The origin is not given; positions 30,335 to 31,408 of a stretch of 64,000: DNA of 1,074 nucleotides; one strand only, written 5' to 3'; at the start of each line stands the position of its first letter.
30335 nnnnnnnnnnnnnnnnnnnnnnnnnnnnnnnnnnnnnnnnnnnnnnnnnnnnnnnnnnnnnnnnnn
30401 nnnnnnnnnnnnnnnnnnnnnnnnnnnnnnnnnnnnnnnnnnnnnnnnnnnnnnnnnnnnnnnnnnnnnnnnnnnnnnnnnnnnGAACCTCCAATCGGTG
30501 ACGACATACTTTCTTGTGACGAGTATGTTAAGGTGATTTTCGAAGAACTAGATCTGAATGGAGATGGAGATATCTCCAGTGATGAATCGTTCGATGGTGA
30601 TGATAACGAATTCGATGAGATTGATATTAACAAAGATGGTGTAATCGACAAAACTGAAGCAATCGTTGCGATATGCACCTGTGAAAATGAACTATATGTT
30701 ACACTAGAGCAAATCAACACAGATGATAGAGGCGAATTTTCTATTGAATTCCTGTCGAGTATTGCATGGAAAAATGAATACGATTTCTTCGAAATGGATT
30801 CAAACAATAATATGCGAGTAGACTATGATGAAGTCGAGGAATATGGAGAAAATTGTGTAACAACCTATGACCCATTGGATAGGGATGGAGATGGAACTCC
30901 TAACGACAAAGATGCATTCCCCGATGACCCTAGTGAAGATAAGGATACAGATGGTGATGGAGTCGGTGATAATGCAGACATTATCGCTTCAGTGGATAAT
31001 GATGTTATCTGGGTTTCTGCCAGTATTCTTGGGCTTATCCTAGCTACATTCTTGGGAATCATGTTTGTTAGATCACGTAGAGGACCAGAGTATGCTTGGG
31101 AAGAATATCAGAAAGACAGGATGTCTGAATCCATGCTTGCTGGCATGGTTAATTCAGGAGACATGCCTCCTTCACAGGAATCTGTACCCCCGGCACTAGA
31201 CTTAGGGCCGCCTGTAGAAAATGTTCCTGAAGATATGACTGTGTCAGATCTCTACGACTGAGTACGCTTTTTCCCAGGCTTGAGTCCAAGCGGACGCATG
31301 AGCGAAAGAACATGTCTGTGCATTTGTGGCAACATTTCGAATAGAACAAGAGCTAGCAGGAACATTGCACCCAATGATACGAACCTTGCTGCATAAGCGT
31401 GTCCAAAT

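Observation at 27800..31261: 1153-aa mosaic surface protein combining eukaryote-style adhesion modules with a TM anchor and cytoplasmic tail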

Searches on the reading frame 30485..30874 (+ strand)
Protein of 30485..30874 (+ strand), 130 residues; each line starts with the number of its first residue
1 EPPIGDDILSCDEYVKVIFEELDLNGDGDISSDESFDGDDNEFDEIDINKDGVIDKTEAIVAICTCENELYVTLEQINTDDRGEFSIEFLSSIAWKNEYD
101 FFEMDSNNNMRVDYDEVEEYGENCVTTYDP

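Call 6: search_protein_families(library=pfam, proteins=[window:30485-30874:+], max_evalue=10)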
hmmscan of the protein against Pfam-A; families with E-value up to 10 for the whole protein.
seq(130 aa): 7 families
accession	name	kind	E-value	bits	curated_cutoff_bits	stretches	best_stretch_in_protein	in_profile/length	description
PF00036.39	EF-hand_1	-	6.4e-09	35.2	25.4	3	15-34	2-21/29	EF hand domain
PF13405.12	EF-hand_6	-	1.3e-07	31.1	25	3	16-34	3-21/30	EF-hand domain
PF13499.12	EF-hand_7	-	1.1e-06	29.4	30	3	11-34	38-61/67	EF-hand domain pair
PF13202.12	EF-hand_5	-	1.6e-06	27.7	25.9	2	18-34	4-20/25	EF hand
PF13833.12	EF-hand_8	-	0.0002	21.5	28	2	41-59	29-47/54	EF-hand domain pair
PF10591.15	SPARC_Ca_bdg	-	0.13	13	22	1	42-59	59-76/113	Secreted protein acidic and rich in cysteine Ca binding region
PF00404.24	Dockerin_1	-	0.71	10.5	22.9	2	39-59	29-49/57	Dockerin type I domain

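Call 36: search_solved_structures(query=window:30485-30874:+, max_evalue=1, show_alignments=2)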
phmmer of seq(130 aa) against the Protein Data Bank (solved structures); distinct sequences matched with E-value up to 1: 66 (the best 60 are shown).
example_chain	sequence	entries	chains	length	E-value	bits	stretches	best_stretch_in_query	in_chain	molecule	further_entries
2r2i_A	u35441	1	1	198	8.3e-06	29.2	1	7-48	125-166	Guanylyl cyclase-activating protein 1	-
2na0_A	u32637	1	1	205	1.8e-05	28.1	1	3-41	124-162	Guanylyl cyclase-activating protein 1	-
2ggz_A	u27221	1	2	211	7.1e-05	26.2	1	5-64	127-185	Guanylyl cyclase-activating protein 3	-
2m7n_A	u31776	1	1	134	0.0011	22.3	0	16-34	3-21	Calcium-binding protein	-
1bod_A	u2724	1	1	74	0.0012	22.2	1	16-34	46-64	CALBINDIN D9K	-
1jfj_A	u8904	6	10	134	0.0028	21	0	16-34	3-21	CALCIUM-BINDING PROTEIN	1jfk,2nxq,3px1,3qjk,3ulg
8vsx_A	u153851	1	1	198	0.0065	19.8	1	9-41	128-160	Guanylyl cyclase-activating protein 1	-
7m2m_A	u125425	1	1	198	0.0065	19.8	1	9-41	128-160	Guanylate cyclase activator 1A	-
2jnx_A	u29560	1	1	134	0.0074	19.6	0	16-34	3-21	Calcium binding protein 2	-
2m7k_A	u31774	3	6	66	0.011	19.1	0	16-34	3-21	Calcium-binding protein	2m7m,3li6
2k7c_A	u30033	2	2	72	0.021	18.2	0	16-34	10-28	Calcium-binding protein 1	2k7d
1tiz_A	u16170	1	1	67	0.024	17.9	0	14-35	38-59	calmodulin-related protein, putative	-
5xop_A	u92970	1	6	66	0.026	17.9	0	16-34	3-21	Calcium-binding protein 1 (EhCBP1), putative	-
5m6c_A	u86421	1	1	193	0.027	17.8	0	40-66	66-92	Neuron-specific calcium-binding protein hippocalcin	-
5m6c_E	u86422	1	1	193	0.027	17.8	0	40-66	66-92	Neuron-specific calcium-binding protein hippocalcin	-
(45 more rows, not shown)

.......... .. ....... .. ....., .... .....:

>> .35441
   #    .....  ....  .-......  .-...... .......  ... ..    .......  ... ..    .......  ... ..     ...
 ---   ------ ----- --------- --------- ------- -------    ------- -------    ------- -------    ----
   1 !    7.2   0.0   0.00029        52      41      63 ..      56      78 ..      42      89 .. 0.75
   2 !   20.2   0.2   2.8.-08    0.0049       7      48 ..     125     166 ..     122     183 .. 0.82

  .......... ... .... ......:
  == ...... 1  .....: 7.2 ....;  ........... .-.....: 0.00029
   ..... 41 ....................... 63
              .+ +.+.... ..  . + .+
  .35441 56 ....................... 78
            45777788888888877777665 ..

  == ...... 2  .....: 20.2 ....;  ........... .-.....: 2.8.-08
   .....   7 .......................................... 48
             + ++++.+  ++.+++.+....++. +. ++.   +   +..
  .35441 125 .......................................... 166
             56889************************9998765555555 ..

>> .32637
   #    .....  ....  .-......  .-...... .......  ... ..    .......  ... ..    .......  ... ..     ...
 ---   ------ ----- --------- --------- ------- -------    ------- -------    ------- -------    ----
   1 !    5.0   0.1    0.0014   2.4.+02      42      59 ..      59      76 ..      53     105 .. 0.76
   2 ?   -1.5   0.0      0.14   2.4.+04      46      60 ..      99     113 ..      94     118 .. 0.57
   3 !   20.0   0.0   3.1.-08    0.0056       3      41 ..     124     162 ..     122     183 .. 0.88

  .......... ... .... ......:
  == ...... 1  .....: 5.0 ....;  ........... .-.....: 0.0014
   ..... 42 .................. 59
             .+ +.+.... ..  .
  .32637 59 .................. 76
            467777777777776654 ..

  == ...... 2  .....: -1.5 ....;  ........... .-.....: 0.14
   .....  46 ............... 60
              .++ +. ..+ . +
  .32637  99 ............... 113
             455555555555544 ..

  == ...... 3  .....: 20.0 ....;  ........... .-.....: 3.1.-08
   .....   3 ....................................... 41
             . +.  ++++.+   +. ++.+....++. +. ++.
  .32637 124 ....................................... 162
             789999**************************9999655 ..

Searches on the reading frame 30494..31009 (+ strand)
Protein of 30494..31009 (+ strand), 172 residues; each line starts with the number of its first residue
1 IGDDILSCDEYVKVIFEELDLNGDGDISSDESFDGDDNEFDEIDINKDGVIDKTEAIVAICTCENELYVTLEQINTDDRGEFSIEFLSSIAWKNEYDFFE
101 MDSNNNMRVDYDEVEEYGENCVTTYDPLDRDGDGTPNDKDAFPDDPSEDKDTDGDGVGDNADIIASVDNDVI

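Call 65: predict_structure(alignment_id=A2)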
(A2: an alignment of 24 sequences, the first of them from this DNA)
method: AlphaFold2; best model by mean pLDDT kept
length: 172 residues; sequences in the alignment: 24
mean_pLDDT: 77.9   pTM: 0.67
mean pLDDT of the five models: 77.9, 77.1, 77.1, 77.1, 73.5
residues with pLDDT >= 90: 42; 70-90: 86; 50-70: 25; < 50: 19
segments of 3 or more residues with pLDDT < 50: 158-172
pLDDT, mean of each block of 10 residues (from residue 1): 75 87 84 65 85 89 91 72 90 92 92 89 85 75 67 49 44 40
secondary structure, 60 per line:
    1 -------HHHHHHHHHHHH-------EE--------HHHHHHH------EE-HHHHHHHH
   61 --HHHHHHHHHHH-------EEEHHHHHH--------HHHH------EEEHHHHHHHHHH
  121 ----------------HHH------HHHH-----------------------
elements in order: H8-19 H37-43 H53-60 H63-73 E81-83 H84-89 H98-101 E108-110 H111-120 H146-149

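Call 68: fold_search(model_id=the predicted structure, library=pdb)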
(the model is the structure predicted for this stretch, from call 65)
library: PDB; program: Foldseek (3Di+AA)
matches with E <= 10: 933; with E <= 0.001: 0
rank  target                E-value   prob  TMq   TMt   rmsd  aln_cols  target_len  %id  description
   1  6hcs_C                1.5e-03  1.00  0.29  0.36   8.4       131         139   18  Crystal structure of CaM-peptide complex containing AzF at position 108 (released 2018-12-05)
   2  4zcu_B                1.9e-03  1.00  0.31  0.35  11.5       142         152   21  Structure of calcium-bound regulatory domain of the human ATP-Mg/Pi carrier in the P2 form (released 2015-07-22)
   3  6hcs_A                2.6e-03  1.00  0.28  0.35   8.3       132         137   18  Crystal structure of CaM-peptide complex containing AzF at position 108 (released 2018-12-05)
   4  9jqi_C                2.6e-03  1.00  0.30  0.36   8.1       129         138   19  Crystal structure of calmodulin in complex with KN93 (1:1 complex) (released 2024-11-06)
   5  1dtl                  2.6e-03  0.99  0.28  0.32   8.9       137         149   25  CRYSTAL STRUCTURE OF CALCIUM-SATURATED (3CA2+) CARDIAC TROPONIN C COMPLEXED WITH THE CALCIUM SENSITIZER BEPRIDIL AT 2.15 (released 2000-05-12)
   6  1tnw_MODEL_1_A        2.8e-03  0.98  0.25  0.26  13.3       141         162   25  NMR SOLUTION STRUCTURE OF CALCIUM SATURATED SKELETAL MUSCLE TROPONIN C (released 1995-10-15)
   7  1tnx                  3.0e-03  1.00  0.30  0.35  13.4       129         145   26  NMR SOLUTION STRUCTURE OF CALCIUM SATURATED SKELETAL MUSCLE TROPONIN C (released 1995-10-15)
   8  1l7z_A                3.2e-03  1.00  0.29  0.34   8.0       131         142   19  Crystal structure of Ca2+/Calmodulin complexed with myristoylated CAP-23/NAP-22 peptide (released 2003-09-16)
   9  3k21                  3.2e-03  1.00  0.28  0.27   8.9       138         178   22  Crystal Structure of carboxy-terminus of PFC0420w. (released 2010-01-26)
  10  4yga_E                3.2e-03  0.99  0.27  0.14   9.2       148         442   26  CDPK1, from Toxoplasma gondii, bound to inhibitory VHH-1B7 (released 2015-08-26)
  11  6y4p_A                3.3e-03  1.00  0.28  0.34  11.3       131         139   19  Calmodulin N53I variant bound to cardiac ryanodine receptor (RyR2) calmodulin binding domain (released 2020-04-29)
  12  6y4o_A                3.8e-03  1.00  0.30  0.36  11.3       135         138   18  Calmodulin bound to cardiac ryanodine receptor (RyR2) calmodulin binding domain (released 2020-04-29)
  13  5wsv_A                3.8e-03  1.00  0.27  0.33   9.2       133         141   20  Crystal structure of Myosin VIIa IQ5 in complex with Ca2+-CaM (released 2017-06-07)
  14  1iwq_A                4.0e-03  0.99  0.29  0.34   7.6       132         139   21  Crystal Structure of MARCKS calmodulin binding domain peptide complexed with Ca2+/Calmodulin (released 2003-03-11)
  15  3dvj_A                4.0e-03  0.99  0.28  0.33   8.3       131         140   20  Crystal Structure of Ca2+/CaM-CaV2.2 IQ domain (without cloning artifact, HM to TV) complex (released 2008-11-04)
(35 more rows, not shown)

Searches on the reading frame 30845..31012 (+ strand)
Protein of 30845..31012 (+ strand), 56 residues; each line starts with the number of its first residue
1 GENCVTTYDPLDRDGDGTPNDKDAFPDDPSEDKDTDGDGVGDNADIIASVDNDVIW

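Call 6: search_protein_families(library=pfam, proteins=[window:30845-31012:+], max_evalue=10)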
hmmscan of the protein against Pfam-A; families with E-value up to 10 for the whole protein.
seq(56 aa): 3 families
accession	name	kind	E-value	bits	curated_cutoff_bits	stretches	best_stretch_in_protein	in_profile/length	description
PF24013.1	DUF7327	-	0.11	13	27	1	8-31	61-84/85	Family of unknown function (DUF7327)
PF02412.23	TSP_3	-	0.27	11.4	25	2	32-45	13-26/36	Thrombospondin type 3 repeat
PF05901.16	Excalibur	-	0.76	10.6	22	1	11-19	26-34/36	Excalibur calcium-binding domain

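Call 35: search_solved_structures(query=window:30854-31012:+, max_evalue=10, show_alignments=3)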
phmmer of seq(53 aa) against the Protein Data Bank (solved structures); distinct sequences matched with E-value up to 10: 5.
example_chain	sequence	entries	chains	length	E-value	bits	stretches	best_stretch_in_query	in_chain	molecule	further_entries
1yo8_A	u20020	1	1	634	0.21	15.4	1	8-48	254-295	thrombospondin-2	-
3kf9_A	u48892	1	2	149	0.22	15.3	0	5-22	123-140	Caltractin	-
2rhp_A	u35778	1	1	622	0.23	15.3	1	8-48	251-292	Thrombospondin-2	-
7p01_A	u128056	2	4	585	0.77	13.6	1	25-48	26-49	BaAG2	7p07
5wtl_A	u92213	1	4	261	0.87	13.5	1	9-45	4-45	OmpA family protein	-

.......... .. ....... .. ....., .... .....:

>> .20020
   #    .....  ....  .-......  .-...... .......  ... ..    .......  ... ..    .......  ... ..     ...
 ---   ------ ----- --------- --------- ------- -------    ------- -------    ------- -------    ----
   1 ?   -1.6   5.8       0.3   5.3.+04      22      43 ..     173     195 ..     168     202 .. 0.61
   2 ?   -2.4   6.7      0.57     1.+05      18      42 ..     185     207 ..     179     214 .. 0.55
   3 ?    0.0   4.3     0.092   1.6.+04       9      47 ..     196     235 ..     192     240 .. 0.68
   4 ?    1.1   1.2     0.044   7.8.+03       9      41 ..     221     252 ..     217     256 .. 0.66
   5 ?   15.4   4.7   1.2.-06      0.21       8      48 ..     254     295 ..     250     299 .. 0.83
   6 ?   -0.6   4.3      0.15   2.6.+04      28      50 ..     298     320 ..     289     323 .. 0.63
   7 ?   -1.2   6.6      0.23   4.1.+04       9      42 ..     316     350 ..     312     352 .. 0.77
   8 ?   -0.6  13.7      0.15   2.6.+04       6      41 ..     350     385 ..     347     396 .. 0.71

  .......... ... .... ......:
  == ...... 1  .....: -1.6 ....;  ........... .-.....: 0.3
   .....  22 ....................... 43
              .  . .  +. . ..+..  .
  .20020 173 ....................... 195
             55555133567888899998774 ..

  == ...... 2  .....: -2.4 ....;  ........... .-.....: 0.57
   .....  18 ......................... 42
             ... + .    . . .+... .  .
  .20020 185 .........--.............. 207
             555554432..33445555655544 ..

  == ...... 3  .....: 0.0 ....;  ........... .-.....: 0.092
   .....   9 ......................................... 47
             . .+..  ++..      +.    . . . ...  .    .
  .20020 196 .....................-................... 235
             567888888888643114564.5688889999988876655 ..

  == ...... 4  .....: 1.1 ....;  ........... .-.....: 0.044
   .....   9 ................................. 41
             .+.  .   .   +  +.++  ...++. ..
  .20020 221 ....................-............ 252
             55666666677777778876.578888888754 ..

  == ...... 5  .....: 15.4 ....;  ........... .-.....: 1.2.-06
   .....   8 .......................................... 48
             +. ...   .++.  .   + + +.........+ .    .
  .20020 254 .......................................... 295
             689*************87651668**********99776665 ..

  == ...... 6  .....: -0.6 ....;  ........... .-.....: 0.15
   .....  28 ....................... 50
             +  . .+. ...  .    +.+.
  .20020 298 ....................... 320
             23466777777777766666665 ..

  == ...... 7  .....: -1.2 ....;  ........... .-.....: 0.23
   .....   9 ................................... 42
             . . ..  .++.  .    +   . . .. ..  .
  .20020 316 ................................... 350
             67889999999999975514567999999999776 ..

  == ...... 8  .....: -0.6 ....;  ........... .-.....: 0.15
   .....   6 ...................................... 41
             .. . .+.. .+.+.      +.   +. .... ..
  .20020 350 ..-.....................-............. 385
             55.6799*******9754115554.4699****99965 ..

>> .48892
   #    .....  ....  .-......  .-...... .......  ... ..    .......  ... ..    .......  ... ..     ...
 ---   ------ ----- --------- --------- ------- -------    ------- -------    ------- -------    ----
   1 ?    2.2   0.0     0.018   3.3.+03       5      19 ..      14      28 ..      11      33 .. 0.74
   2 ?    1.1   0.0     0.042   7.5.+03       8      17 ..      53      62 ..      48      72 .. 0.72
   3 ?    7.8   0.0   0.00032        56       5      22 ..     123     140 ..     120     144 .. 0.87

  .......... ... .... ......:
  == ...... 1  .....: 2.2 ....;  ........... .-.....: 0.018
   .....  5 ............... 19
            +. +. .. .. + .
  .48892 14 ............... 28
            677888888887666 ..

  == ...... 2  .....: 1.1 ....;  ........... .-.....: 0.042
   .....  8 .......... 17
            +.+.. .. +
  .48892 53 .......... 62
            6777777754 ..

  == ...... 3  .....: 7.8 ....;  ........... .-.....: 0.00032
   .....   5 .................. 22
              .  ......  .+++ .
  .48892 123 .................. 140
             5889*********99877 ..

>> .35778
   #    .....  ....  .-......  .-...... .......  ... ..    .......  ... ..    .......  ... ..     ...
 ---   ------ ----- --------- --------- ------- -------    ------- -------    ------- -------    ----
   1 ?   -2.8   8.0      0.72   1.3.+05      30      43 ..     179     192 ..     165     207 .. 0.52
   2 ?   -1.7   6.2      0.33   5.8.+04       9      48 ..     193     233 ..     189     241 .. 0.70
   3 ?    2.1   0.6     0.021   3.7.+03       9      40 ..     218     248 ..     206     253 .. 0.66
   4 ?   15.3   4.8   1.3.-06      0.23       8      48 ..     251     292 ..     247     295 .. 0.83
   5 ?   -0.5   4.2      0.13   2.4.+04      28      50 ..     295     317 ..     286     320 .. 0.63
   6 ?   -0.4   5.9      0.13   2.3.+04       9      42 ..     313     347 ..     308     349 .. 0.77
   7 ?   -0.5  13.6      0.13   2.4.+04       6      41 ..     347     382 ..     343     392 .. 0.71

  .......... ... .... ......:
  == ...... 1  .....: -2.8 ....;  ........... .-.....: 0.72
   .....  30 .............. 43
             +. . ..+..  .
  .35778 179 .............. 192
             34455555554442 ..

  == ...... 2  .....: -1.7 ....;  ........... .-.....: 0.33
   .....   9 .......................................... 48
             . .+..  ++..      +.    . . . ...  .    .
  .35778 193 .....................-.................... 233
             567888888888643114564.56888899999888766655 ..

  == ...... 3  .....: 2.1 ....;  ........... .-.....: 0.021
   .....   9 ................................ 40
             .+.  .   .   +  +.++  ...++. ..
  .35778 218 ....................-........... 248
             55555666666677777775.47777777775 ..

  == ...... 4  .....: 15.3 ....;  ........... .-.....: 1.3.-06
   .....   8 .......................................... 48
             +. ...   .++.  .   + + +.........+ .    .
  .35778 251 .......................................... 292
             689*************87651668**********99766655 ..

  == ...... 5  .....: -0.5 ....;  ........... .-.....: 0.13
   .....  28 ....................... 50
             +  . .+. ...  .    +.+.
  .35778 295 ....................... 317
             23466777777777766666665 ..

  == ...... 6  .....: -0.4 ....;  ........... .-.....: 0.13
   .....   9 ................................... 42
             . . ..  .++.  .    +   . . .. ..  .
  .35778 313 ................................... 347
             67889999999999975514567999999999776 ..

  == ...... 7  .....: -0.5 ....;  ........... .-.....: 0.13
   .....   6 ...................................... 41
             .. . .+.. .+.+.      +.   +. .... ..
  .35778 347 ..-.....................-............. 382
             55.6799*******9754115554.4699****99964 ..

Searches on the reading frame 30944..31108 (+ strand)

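Call 45: search_protein_families(library=ncbifam, proteins=[window:30944-31108:+], max_evalue=10)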
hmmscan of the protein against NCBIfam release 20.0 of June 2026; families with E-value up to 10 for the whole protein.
seq(55 aa): 2 families
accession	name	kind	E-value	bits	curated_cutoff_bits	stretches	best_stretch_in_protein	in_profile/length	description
TIGR04527.1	mycoplas_twoTM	subfamily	0.067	12.9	125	1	14-47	183-217/248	MG_279/MG_280 family protein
TIGR01167.1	LPXTG_anchor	domain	0.18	12.6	15.9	1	25-46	12-33/34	LPXTG cell wall anchor domain-containing protein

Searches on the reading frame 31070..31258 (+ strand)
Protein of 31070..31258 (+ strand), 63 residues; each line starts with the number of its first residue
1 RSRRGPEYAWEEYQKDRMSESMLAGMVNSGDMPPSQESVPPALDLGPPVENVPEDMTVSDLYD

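Call 6: search_protein_families(library=pfam, proteins=[window:31070-31258:+], max_evalue=10)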
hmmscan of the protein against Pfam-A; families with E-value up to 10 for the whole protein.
seq(63 aa): 0 families

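Call 73: find_homologous_proteins(query=window:31070-31258:+, max_evalue=10)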
Query seq(63 aa) (63 aa): 6 proteins with E <= 10 among 6 candidates.
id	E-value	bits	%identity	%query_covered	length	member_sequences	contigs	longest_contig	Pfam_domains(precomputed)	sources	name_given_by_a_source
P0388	1.6e-21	93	73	100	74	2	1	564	-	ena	-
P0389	1.8e-20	90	71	100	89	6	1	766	-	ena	-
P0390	2.0e-20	90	100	73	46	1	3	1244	-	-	-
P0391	3.5e-14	70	74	79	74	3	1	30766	-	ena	-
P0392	5.7e-14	69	60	100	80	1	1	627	-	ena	-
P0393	6.4e-8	50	60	73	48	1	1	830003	-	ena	-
